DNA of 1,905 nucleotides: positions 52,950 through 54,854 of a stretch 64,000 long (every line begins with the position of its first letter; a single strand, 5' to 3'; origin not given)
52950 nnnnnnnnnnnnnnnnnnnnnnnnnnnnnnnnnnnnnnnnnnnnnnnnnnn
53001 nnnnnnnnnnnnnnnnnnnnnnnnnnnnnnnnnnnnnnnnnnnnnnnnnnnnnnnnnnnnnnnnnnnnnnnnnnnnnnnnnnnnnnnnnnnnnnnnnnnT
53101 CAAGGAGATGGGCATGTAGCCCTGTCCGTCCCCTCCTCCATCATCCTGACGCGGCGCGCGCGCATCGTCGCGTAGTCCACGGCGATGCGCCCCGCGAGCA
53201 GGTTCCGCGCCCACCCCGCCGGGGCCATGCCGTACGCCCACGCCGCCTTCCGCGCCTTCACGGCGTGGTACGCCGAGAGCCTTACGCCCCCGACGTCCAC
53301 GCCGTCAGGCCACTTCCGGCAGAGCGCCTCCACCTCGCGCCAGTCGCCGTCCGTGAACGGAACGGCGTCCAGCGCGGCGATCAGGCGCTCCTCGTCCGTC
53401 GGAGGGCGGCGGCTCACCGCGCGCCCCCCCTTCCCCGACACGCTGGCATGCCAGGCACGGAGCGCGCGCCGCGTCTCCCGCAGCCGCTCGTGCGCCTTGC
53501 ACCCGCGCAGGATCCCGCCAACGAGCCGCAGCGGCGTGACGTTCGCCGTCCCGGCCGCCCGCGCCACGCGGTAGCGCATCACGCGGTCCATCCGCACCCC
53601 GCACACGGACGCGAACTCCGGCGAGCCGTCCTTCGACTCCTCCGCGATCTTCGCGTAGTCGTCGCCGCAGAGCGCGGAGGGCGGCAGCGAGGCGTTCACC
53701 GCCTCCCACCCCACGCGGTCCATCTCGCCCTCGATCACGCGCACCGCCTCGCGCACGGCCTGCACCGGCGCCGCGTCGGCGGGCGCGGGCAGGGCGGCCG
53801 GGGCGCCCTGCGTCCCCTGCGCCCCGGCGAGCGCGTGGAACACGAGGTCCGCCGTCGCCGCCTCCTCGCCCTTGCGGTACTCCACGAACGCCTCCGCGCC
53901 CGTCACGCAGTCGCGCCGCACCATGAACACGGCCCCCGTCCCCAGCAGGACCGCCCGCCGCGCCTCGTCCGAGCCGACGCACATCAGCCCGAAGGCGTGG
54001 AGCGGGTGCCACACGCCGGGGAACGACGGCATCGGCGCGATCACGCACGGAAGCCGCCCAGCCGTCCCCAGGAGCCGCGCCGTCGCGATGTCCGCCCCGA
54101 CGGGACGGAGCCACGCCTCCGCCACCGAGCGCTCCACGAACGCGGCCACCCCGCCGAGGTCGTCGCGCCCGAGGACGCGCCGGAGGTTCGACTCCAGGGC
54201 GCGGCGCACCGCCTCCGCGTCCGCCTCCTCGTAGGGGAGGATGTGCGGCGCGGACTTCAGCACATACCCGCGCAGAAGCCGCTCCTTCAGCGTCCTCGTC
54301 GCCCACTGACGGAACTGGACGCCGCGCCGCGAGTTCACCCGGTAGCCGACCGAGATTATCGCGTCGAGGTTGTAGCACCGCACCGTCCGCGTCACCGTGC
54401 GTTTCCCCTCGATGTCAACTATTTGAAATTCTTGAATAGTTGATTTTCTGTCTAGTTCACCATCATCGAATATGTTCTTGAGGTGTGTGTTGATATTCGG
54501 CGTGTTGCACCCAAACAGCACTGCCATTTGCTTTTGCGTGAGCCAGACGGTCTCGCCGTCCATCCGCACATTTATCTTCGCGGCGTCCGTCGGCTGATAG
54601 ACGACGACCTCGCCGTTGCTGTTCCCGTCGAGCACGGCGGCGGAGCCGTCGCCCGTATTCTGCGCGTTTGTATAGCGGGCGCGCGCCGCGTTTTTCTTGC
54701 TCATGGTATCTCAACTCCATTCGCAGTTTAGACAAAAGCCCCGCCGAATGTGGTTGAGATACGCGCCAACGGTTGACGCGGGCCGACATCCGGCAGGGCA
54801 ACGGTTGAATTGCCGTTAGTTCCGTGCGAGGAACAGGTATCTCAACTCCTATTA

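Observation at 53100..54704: RhuM N-terminal domain fused to a 380-aa unknown GC-rich domain, convergent with and overlapping the giant virion gene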

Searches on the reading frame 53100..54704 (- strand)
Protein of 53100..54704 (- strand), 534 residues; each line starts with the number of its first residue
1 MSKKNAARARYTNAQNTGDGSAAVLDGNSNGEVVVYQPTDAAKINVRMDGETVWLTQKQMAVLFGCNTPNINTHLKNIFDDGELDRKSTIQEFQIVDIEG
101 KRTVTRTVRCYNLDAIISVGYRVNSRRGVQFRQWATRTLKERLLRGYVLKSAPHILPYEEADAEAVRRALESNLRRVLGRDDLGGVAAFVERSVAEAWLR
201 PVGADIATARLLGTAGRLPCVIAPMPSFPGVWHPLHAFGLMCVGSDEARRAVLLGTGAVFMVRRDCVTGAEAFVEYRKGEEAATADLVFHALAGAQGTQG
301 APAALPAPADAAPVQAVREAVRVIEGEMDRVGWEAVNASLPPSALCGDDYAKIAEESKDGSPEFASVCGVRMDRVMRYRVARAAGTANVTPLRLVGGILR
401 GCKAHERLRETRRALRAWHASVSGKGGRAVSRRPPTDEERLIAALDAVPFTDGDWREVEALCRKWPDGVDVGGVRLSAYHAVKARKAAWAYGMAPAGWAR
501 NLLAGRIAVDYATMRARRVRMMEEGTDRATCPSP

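Call 3: search_protein_families(library=pfam, proteins=[window:53100-54704:-], max_evalue=0.1)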
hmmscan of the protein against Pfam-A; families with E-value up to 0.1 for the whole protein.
window:53100-54704:- (534 aa): 1 family
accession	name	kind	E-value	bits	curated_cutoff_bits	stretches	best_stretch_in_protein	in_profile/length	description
PF13310.11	Virulence_RhuM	-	7e-22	78.4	33.7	1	88-150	1-63/252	Virulence protein RhuM family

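Call 4: search_protein_families(library=ncbifam, proteins=[window:53100-54704:-], max_evalue=0.1)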
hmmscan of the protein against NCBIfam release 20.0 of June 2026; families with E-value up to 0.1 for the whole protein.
window:53100-54704:- (534 aa): 0 families

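Call 5: search_protein_families(library=padloc, proteins=[window:53100-54704:-], max_evalue=0.1)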
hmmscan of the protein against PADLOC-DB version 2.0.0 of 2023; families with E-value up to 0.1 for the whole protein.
window:53100-54704:- (534 aa): 39 families (the best 25 are shown)
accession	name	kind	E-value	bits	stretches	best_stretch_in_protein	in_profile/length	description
PDLC04854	PDC-S05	-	1.8e-53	179.4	1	30-151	3-125/212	-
PDLC04876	PDC-S05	-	2.6e-52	175.1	1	29-151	6-129/174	-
PDLC04872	PDC-S05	-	3.9e-51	170.8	1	30-152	4-127/152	-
PDLC04965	PDC-S23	-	9.9e-51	171.1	1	30-151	4-126/327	-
PDLC04879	PDC-S05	-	1.2e-49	167.4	1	29-151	3-124/285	-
PDLC04964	PDC-S23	-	1.7e-48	163.5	1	32-150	5-124/331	-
PDLC04851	PDC-S05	-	2.9e-48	162.7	1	28-150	7-130/342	-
PDLC04852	PDC-S05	-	5.8e-48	161.6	1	28-150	8-131/346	-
PDLC04853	PDC-S05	-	1e-47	160.9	1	29-150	4-126/336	-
PDLC04858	PDC-S05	-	2.1e-44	148.6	1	30-151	4-123/138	-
PDLC04963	PDC-S23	-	1.1e-43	147.9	1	32-150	3-117/312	-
PDLC04870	PDC-S05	-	1.2e-43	147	1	28-150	6-126/214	-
PDLC04868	PDC-S05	-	1.1e-42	144.4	1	31-150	6-126/335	-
PDLC04874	PDC-S05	-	6.9e-41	137.5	1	30-151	5-122/165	-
PDLC04871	PDC-S05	-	1.6e-39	134.1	1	22-150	122-251/468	-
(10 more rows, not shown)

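Call 6: search_protein_families(library=phrogs, proteins=[window:53100-54704:-], max_evalue=0.1)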
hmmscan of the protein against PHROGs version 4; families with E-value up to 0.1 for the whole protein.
window:53100-54704:- (534 aa): 1 family
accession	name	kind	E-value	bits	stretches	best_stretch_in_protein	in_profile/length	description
phrog_15864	-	unknown function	0.059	14.7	0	305-380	19-90/121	-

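Call 10: search_solved_structures(query=window:53103-54704:-, max_evalue=1, show_alignments=2)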
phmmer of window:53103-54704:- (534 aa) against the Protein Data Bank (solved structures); distinct sequences matched with E-value up to 1: 0.

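Call 40: predict_structure(alignment_id=A5)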
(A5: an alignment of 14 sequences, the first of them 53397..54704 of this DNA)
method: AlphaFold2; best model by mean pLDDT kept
length: 436 residues; sequences in the alignment: 14
mean_pLDDT: 64.9   pTM: 0.37
mean pLDDT of the five models: 64.9, 61.7, 59.4, 58.2, 54.3
residues with pLDDT >= 90: 20; 70-90: 195; 50-70: 102; < 50: 119
segments of 3 or more residues with pLDDT < 50: 1-46, 48-51, 91-99, 101-105, 139-159, 280-283, 298-311, 424-436
pLDDT, mean of each block of 10 residues (from residue 1): 30 30 29 41 45 65 73 79 58 46 52 69 61 57 35 41 86 87 87 87 83 81 66 63 86 77 77 72 59 57 34 61 79 87 71 68 74 85 89 90 83 72 41 29
secondary structure, 60 per line:
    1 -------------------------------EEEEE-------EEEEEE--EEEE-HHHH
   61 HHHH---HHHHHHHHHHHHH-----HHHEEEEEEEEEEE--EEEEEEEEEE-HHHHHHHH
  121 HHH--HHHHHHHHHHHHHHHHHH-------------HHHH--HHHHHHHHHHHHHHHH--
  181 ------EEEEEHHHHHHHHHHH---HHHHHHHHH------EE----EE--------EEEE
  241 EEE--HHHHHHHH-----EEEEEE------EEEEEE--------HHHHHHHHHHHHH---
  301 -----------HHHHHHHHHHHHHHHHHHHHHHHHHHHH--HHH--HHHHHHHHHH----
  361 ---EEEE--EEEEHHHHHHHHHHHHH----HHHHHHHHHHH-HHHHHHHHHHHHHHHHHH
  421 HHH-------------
elements in order: E32-36 E44-49 E52-55 H57-64 H68-80 E89-99 E102-111 H113-123 H126-143 H157-160 H163-178 E187-191 H192-202 H206-214 E237-243 H246-253 E259-264 E271-276 H285-297 H312-339 H347-356 E364-367 E370-373 H374-386 H391-401 H403-423

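Call 47: fold_search(model_id=the predicted structure, library=pdb)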
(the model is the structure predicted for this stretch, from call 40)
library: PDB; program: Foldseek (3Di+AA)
matches with E <= 10: 67; with E <= 0.001: 0
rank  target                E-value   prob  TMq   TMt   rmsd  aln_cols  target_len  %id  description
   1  3ucs_B                1.2e+00  0.16  0.09  0.33  10.9       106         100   15  Crystal structure of the complex between CBPA J-domain and CBPM (released 2013-07-03)
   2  8u0g_B                1.2e+00  0.16  0.17  0.28  11.3       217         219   12  Full-length dimer of DNA-Damage Response Protein C from Deinococcus radiodurans - Crystal form xMJ7124 (released 2023-09-06)
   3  7m3p_B                1.9e+00  0.06  0.09  0.21  14.8       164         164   10  Xrcc4-Spc110p(164-207) fusion (released 2021-05-12)
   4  6djb_B                2.6e+00  0.05  0.06  0.04  16.3        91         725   13  Structure of human Volume Regulated Anion Channel composed of SWELL1 (LRRC8A) (released 2018-08-15)
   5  8qqu_C                2.6e+00  0.02  0.08  0.08  21.9       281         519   13  Asymetric subunit of E. coli DNA gyrase bound to a linear part of a DNA minicircle (released 2024-04-10)
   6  6nr8_6                3.0e+00  0.06  0.08  0.23  12.7       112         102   11  hTRiC-hPFD Class6 (released 2019-06-19)
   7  9sfa_B                3.3e+00  0.04  0.12  0.14  17.0       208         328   10  Cyclic nucleotide binding transcription factor Bd2879 - apo form (released 2025-10-22)
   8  3qgd_B                3.3e+00  0.01  0.10  0.10  26.8       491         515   11  Crystal structure of the hepatitis C virus NS5B RNA-dependent RNA polymerase complex with (2E)-3-(4-{[(1-{[(13-cyclohe (released 2011-04-20)
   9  4ddq_C                3.5e+00  0.01  0.10  0.10  22.7       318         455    8  Structural plasticity of the Bacillus subtilis GyrA homodimer (released 2013-02-13)
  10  5zen_A                3.7e+00  0.02  0.09  0.07  21.7       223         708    7  Crystal structure of human topoisomerase II beta in complex with DNA: a new quaternary conformation showing opening of (released 2018-08-08)
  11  3hx9_B                3.9e+00  0.02  0.10  0.23  11.6       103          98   16  Structure of heme-degrader, MhuD (Rv3592), from Mycobacterium tuberculosis with two hemes bound in its active site (released 2009-12-01)
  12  5cdm_C                3.9e+00  0.01  0.09  0.09  19.8       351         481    7  2.5A structure of QPT-1 with S.aureus DNA gyrase and DNA (released 2015-12-16)
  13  4whn_B                4.4e+00  0.03  0.08  0.14  10.7        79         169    9  Structure of toxin-activating acyltransferase (TAAT) (released 2015-06-03)
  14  7qvb_A                4.6e+00  0.08  0.17  0.29  10.1       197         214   13  Crystal structure of the DNA-binding protein DdrC from Deinococcus radiodurans (released 2022-06-22)
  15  5vfy_A                4.8e+00  0.16  0.16  0.53   6.7       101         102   10  Structure of an accessory protein of the pCW3 relaxosome (released 2018-04-18)
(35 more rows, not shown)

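Call 58: fold_search(model_id=the predicted structure, library=viral)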
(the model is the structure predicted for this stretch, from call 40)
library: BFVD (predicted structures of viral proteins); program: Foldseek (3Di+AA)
matches with E <= 10: 443; with E <= 0.001: 8
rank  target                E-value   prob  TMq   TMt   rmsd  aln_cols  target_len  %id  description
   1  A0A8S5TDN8            1.5e-04  1.00  0.19  0.27  22.3       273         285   11  Repressor domain protein [Siphoviridae sp. ctNnX9]
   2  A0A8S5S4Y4            2.7e-04  1.00  0.19  0.16  10.9       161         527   17  Repressor domain protein [Myoviridae sp. cthAo37]
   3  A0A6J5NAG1            3.8e-04  1.00  0.21  0.36  14.8       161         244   16  BRO N-terminal domain containing protein [uncultured Caudovirales phage]
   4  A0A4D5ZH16            4.4e-04  1.00  0.22  0.42  10.4       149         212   18  (no name in the UniProt tables at hand)
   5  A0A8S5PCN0            6.4e-04  1.00  0.20  0.30  14.4       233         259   15  Repressor domain protein [Myoviridae sp. ctgr818]
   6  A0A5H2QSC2            9.3e-04  1.00  0.19  0.32   8.5       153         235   14  (no name in the UniProt tables at hand)
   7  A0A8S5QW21            9.3e-04  0.92  0.18  0.23  31.1       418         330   14  Regulatory protein [Siphoviridae sp. cthIt11]
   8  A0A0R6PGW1            9.8e-04  0.99  0.17  0.33  16.3       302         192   12  (no name in the UniProt tables at hand)
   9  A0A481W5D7            1.0e-03  1.00  0.21  0.23  17.9       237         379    9  Antirepressor protein C-terminal domain-containing protein [Fusobacterium phage Fnu1]
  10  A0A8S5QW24            1.2e-03  1.00  0.18  0.46   2.5        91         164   27  Virulence protein [Myoviridae sp. ctTK08]
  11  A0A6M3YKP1            1.2e-03  1.00  0.18  0.50   7.1       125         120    9  (no name in the UniProt tables at hand)
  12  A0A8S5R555            2.7e-03  0.85  0.16  0.26  23.1       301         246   10  Antirepressor protein [Ackermannviridae sp. ctaCq7]
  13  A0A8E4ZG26            2.8e-03  0.99  0.17  0.33  14.6       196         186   17  KilA-N domain protein [Winogradskyella phage Peternella_1]
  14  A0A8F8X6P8            3.5e-03  1.00  0.19  0.19  11.7       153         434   14  (no name in the UniProt tables at hand)
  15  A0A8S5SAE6            3.7e-03  1.00  0.18  0.26  14.6       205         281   13  Repressor domain protein [Siphoviridae sp. ctgaY24]
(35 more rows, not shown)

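Call 108: search_solved_structures(query=A5, max_evalue=10, show_alignments=1)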
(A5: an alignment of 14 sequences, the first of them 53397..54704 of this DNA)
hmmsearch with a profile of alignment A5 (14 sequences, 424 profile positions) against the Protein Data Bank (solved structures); distinct sequences matched with E-value up to 10: 0.
